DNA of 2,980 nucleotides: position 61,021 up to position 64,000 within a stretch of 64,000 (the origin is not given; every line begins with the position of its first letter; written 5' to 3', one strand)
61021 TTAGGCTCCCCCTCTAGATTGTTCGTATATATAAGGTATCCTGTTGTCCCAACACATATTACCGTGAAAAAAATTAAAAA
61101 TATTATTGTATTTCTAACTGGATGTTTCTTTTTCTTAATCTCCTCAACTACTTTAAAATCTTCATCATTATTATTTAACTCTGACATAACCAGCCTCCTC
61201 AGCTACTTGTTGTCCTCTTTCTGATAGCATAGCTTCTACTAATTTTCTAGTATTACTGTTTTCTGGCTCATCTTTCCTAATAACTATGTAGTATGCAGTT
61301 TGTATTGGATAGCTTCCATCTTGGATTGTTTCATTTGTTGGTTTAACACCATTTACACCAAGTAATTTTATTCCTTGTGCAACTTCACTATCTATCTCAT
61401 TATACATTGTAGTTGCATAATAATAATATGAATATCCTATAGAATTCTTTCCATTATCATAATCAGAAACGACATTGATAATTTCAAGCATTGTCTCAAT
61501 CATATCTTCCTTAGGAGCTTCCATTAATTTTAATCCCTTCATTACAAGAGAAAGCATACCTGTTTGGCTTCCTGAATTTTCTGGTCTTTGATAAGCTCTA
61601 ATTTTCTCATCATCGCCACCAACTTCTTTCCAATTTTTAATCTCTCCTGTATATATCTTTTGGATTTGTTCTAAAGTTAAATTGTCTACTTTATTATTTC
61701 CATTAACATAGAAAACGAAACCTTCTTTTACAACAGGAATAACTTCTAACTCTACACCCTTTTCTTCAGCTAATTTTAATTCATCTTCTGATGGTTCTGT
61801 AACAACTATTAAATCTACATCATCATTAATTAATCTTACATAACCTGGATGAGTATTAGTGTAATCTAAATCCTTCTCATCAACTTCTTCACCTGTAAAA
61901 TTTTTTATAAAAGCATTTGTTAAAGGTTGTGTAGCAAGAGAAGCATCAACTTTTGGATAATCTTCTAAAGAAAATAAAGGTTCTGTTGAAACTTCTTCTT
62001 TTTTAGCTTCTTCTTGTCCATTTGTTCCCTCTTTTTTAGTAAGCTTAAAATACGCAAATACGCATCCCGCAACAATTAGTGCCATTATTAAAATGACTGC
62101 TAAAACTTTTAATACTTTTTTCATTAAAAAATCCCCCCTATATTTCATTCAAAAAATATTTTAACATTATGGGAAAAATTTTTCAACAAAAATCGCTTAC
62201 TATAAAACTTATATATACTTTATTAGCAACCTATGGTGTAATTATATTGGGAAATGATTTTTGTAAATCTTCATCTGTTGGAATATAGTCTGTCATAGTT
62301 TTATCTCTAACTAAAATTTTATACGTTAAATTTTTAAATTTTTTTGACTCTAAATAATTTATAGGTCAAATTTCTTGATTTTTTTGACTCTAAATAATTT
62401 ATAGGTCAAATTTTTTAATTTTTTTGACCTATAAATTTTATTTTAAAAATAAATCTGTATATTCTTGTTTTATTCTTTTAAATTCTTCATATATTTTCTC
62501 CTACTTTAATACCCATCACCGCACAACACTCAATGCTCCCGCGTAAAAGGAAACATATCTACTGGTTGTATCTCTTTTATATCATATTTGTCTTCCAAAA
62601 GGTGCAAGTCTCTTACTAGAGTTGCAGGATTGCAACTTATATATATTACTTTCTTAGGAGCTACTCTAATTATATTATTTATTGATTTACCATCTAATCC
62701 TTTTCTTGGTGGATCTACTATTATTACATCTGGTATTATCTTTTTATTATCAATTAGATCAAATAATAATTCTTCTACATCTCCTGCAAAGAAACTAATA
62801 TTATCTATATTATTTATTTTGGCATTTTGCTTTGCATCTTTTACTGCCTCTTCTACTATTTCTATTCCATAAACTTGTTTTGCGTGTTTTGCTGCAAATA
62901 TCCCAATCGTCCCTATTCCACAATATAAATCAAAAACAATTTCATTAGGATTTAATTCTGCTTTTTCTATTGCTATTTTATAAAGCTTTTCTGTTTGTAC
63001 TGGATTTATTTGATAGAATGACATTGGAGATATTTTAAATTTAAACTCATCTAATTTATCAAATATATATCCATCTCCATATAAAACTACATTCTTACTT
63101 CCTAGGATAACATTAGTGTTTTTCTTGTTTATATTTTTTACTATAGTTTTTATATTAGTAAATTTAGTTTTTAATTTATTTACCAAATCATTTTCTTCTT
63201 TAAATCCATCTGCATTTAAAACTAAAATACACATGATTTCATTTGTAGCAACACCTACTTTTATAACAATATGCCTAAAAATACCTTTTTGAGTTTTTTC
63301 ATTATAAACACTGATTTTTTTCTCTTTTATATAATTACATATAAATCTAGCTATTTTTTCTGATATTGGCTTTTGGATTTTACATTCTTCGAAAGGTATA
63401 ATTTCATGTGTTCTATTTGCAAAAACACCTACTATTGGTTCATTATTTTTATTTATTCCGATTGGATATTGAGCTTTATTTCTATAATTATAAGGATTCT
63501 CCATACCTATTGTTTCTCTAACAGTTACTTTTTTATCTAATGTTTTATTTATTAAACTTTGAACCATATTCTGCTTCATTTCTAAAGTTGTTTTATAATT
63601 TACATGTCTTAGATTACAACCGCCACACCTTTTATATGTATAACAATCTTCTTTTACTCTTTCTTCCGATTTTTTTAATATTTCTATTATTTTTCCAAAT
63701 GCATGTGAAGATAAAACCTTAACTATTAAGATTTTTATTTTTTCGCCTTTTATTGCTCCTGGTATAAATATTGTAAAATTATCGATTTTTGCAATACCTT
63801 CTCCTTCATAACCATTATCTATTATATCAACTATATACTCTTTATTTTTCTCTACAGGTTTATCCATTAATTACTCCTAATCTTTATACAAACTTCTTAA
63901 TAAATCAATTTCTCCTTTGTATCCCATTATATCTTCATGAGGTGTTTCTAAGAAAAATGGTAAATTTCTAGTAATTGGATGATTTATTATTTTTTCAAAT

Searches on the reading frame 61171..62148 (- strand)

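Call 79: search_protein_families(library=pfam, proteins=[window:61171-62148:-], max_evalue=0.00001)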
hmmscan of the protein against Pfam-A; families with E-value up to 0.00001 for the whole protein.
window:61171-62148:- (325 aa): 1 family
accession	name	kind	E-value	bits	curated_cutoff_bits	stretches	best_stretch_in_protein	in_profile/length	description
PF12849.12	PBP_like_2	-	2e-25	90.5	27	1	73-294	20-249/267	PBP superfamily domain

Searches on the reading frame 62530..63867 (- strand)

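Call 79: search_protein_families(library=pfam, proteins=[window:62530-63867:-], max_evalue=0.00001)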
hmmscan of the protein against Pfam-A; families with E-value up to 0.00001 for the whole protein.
window:62530-63867:- (445 aa): 10 families
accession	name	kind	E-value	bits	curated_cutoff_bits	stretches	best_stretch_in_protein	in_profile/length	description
PF05958.17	tRNA_U5-meth_tr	-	4e-23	82.5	23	1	91-443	2-346/357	tRNA (Uracil-5-)-methyltransferase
PF13847.12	Methyltransf_31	-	1.1e-13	51.5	27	1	306-420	2-118/145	Methyltransferase domain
PF01938.26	TRAM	-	2e-09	37.6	21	1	5-60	2-60/61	TRAM domain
PF02475.24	TRM5-TYW2_MTfase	-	3.4e-09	37.3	28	1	304-378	33-110/164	TRM5/TYW2 methyltransferase domain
PF09445.16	Methyltransf_15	-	1.6e-08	34.7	22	1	309-392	2-85/165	RNA cap guanine-N2 methyltransferase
PF05175.20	MTS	-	3.7e-08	33.6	23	1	307-390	31-111/170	Methyltransferase small domain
PF13649.12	Methyltransf_25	-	1.4e-07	32.5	27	1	311-369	1-60/97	Methyltransferase domain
PF01555.25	N6_N4_Mtase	-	6.7e-07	29.9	26.7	1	253-346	159-220/221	DNA methylase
PF06325.19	PrmA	-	1.3e-06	28.6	22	1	301-363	156-220/296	Ribosomal protein L11 methyltransferase (PrmA)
PF03602.21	Cons_hypoth95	-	9.7e-06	25.8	24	0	307-392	41-127/182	Conserved hypothetical protein 95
